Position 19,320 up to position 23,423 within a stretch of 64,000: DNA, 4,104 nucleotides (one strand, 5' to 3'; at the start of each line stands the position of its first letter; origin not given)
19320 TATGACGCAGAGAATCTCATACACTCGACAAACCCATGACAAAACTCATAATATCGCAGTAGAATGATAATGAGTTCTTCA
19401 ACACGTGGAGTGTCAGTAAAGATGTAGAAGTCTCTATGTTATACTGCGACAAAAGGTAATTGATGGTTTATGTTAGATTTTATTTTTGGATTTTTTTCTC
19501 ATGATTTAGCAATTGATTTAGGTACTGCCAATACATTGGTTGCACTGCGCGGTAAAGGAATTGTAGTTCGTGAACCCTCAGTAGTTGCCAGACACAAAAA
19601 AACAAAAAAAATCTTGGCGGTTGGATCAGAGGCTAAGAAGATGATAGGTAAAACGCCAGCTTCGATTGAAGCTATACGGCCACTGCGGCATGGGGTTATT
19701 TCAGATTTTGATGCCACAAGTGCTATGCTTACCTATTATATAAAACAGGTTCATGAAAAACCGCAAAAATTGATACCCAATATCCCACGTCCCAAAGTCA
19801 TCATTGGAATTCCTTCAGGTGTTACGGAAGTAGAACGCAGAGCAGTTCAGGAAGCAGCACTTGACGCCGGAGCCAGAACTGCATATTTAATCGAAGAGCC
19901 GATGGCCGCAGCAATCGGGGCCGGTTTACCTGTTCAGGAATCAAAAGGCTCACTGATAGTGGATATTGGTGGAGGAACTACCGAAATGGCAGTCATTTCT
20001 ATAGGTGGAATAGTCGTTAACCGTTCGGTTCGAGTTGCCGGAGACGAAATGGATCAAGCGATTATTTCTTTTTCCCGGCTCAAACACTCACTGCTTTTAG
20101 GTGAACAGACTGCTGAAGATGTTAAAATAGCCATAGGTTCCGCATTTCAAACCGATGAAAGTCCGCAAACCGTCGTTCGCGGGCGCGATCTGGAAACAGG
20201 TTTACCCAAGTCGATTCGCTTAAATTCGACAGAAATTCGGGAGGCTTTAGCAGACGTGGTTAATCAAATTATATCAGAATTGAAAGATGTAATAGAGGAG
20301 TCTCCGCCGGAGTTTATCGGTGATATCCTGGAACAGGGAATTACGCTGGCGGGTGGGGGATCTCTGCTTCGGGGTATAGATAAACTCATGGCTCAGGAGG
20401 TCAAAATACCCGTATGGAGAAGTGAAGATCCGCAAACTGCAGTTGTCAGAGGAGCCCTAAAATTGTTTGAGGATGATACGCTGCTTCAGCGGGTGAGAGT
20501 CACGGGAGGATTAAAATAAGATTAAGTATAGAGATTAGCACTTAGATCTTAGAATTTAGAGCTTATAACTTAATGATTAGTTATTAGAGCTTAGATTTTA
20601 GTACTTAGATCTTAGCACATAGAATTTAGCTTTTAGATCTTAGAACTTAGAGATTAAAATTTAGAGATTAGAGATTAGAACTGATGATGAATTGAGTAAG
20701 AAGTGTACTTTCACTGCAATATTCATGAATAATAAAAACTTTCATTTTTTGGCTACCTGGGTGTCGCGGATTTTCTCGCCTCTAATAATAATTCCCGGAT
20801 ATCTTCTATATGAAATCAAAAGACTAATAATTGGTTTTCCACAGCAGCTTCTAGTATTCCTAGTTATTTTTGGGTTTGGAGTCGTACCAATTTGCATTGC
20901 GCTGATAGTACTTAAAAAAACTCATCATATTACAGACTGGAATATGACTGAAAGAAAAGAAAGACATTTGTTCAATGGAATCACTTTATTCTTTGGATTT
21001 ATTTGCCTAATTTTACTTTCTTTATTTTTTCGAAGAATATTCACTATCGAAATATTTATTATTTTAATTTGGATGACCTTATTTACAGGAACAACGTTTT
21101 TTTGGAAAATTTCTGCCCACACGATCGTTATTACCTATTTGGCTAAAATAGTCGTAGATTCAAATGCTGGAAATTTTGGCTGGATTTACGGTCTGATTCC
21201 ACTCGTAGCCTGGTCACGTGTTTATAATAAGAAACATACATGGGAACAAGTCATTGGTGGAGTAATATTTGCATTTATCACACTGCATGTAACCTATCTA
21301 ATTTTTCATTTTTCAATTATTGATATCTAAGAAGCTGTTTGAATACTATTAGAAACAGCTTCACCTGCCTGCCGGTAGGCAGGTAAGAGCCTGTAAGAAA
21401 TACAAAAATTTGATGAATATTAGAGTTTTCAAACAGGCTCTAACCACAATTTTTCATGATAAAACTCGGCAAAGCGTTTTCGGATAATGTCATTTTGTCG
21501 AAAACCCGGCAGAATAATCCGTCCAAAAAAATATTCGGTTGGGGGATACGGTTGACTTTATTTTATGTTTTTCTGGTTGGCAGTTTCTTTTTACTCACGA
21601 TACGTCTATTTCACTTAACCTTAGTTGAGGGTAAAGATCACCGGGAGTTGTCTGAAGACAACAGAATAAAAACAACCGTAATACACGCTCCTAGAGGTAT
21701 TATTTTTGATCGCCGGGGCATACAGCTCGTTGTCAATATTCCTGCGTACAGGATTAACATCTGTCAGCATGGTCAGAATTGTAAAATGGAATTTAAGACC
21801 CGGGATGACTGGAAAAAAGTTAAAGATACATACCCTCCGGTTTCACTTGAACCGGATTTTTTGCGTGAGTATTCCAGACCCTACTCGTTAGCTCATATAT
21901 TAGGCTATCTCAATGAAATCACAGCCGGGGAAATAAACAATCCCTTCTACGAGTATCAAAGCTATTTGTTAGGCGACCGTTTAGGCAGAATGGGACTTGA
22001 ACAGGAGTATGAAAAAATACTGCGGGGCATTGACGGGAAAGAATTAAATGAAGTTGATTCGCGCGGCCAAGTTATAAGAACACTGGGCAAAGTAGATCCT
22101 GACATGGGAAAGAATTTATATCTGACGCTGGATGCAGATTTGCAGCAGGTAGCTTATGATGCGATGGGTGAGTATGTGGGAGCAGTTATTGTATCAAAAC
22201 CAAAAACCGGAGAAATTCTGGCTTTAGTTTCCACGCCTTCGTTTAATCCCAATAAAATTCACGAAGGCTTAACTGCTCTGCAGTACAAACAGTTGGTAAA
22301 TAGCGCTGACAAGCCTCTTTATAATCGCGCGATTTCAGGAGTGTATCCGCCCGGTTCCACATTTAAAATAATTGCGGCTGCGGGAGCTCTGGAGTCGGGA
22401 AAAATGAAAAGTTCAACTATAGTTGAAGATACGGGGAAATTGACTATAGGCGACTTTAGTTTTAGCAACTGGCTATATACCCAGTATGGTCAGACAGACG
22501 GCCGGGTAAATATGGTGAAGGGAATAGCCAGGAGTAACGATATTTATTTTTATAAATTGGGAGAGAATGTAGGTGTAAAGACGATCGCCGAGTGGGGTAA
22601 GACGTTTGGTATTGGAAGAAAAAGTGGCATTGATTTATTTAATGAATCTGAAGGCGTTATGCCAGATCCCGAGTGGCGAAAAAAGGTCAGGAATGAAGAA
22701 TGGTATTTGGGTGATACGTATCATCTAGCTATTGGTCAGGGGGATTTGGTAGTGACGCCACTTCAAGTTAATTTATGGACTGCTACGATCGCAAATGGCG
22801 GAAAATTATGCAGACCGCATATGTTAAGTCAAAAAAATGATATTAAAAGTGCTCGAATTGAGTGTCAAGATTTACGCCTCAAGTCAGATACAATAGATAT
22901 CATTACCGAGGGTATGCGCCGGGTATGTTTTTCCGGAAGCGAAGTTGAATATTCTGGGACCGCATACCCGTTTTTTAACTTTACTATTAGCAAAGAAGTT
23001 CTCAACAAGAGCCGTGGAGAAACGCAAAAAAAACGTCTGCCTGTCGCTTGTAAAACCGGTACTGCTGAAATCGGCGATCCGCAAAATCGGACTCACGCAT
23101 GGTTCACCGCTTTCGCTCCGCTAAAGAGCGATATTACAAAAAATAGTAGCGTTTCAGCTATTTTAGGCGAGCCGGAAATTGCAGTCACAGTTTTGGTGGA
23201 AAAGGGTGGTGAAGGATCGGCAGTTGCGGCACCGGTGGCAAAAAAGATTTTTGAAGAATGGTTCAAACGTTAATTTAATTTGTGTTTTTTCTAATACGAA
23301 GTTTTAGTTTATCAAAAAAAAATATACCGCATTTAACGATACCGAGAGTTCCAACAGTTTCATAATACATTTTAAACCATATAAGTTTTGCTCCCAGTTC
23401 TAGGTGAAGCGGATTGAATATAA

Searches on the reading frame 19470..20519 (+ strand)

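Call 67: search_protein_families(library=pfam, proteins=[window:19470-20519:+], max_evalue=0.0001)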
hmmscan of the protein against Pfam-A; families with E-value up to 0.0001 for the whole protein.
window:19470-20519:+ (349 aa): 4 families
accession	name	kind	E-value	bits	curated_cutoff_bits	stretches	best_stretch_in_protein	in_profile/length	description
PF06723.19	MreB_Mbl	-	7.6e-134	446.1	27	1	11-336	2-322/327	MreB/Mbl protein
PF14450.12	FtsA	-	1.2e-12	48.8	31.8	1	163-319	2-111/127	Cell division protein FtsA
PF00012.26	HSP70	-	3e-11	42.7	20.6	1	108-202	134-234/599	Hsp70 protein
PF00022.25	Actin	-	9.7e-09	34.7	27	1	36-200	31-185/410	Actin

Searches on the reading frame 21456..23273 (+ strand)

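Call 67: search_protein_families(library=pfam, proteins=[window:21456-23273:+], max_evalue=0.0001)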
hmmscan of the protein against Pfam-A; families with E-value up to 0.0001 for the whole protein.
window:21456-23273:+ (605 aa): 2 families
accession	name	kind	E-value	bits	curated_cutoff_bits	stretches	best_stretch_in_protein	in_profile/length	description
PF00905.27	Transpeptidase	-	3.7e-55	187.7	22.1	1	242-600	1-299/299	Penicillin binding protein transpeptidase domain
PF03717.20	PBP_dimer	-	1.1e-22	81.7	24.4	1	122-209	93-178/180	Penicillin-binding Protein dimerisation domain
